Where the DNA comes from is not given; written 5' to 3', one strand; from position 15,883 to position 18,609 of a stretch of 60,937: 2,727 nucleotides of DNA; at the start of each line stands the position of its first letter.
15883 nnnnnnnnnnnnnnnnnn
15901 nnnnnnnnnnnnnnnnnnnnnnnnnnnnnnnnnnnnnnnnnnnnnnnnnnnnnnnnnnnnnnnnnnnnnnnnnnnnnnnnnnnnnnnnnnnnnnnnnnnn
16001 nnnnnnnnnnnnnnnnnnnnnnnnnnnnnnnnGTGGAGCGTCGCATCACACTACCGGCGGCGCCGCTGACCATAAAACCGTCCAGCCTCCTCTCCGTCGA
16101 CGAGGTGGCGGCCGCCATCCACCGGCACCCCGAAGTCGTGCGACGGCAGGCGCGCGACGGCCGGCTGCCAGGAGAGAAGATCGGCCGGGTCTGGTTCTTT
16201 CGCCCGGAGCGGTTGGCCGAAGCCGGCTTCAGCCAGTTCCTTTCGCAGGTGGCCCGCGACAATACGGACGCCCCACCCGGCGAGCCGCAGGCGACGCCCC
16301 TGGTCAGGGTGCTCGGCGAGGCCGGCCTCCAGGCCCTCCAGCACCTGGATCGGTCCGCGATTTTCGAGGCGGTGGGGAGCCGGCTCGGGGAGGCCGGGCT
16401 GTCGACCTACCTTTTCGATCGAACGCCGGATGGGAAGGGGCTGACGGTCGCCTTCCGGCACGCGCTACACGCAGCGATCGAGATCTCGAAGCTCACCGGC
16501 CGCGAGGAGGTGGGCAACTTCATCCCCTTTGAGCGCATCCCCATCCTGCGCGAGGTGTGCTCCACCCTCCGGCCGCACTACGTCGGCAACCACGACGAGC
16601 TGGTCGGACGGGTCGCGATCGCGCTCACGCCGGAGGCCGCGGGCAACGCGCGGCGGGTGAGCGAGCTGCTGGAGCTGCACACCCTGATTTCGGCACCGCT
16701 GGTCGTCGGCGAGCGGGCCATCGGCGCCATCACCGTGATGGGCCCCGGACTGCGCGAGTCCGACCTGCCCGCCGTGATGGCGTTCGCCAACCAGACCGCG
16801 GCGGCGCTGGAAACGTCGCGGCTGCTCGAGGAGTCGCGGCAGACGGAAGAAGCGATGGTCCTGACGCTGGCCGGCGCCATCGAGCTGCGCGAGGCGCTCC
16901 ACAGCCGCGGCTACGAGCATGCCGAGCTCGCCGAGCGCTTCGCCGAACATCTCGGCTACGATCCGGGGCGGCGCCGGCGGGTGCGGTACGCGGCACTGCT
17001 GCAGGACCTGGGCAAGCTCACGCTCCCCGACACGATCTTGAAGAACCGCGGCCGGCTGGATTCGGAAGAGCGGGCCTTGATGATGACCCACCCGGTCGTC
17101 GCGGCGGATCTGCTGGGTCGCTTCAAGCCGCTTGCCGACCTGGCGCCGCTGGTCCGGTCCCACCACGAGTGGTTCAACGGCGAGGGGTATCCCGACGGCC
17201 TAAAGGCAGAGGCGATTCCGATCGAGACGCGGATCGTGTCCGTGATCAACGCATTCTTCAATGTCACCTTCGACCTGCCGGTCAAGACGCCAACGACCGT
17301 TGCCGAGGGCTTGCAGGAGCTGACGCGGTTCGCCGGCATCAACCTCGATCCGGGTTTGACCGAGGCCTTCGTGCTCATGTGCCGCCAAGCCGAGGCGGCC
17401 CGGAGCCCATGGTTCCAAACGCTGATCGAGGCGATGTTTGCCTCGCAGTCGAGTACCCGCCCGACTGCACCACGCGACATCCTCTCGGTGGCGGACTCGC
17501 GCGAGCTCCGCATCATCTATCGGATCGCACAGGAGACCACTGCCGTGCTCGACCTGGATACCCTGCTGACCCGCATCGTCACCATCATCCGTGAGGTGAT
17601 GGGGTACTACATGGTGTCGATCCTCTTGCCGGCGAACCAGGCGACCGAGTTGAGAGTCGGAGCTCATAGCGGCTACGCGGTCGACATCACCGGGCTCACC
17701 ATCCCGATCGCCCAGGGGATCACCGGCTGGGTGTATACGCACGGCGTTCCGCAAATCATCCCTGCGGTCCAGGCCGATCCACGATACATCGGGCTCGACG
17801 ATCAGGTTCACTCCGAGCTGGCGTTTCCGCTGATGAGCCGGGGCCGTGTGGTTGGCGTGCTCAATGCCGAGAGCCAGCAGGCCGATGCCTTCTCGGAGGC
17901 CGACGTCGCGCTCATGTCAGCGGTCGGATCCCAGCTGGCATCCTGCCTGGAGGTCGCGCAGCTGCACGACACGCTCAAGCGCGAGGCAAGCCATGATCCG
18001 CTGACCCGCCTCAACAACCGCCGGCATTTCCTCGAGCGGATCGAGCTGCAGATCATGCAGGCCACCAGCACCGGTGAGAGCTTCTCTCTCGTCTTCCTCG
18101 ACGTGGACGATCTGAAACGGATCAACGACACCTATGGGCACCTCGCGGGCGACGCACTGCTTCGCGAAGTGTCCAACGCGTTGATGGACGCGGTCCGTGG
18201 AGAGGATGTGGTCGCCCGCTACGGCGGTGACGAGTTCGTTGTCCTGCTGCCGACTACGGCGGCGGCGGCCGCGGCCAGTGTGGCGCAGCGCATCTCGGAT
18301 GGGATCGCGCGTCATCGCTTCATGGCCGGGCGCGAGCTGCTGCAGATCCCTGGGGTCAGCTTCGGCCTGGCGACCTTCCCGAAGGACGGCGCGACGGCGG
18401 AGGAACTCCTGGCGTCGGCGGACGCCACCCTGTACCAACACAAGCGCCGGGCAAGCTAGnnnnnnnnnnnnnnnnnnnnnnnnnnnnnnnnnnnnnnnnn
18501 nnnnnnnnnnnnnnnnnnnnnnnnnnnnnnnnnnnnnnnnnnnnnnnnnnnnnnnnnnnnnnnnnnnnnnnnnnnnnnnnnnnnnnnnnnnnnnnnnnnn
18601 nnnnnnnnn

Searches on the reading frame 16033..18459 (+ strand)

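Call 62: search_protein_families(library=pfam, proteins=[window:16033-18459:+], max_evalue=0.00001)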
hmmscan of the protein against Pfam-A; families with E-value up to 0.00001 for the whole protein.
window:16033-18459:+ (808 aa): 7 families
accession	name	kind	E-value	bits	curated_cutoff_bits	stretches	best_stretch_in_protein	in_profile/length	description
PF00990.26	GGDEF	-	2e-44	151.7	23.8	1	652-806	1-157/161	Diguanylate cyclase, GGDEF domain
PF13487.12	HD_5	-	3e-29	102.4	27.2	1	287-440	12-168/170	HD domain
PF13185.12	GAF_2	-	2.3e-24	86.6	28.6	1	506-640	2-136/136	GAF domain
PF01590.32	GAF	-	6.8e-23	82.1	22.4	1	507-638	1-132/133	GAF domain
PF13492.12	GAF_3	-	2.8e-15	57.3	27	1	507-640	1-128/129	GAF domain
PF01966.28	HD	-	2.1e-13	51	22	1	297-407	9-112/116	HD domain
PF12728.13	HTH_17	-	7.9e-06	26.5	27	0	19-63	1-45/51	Helix-turn-helix domain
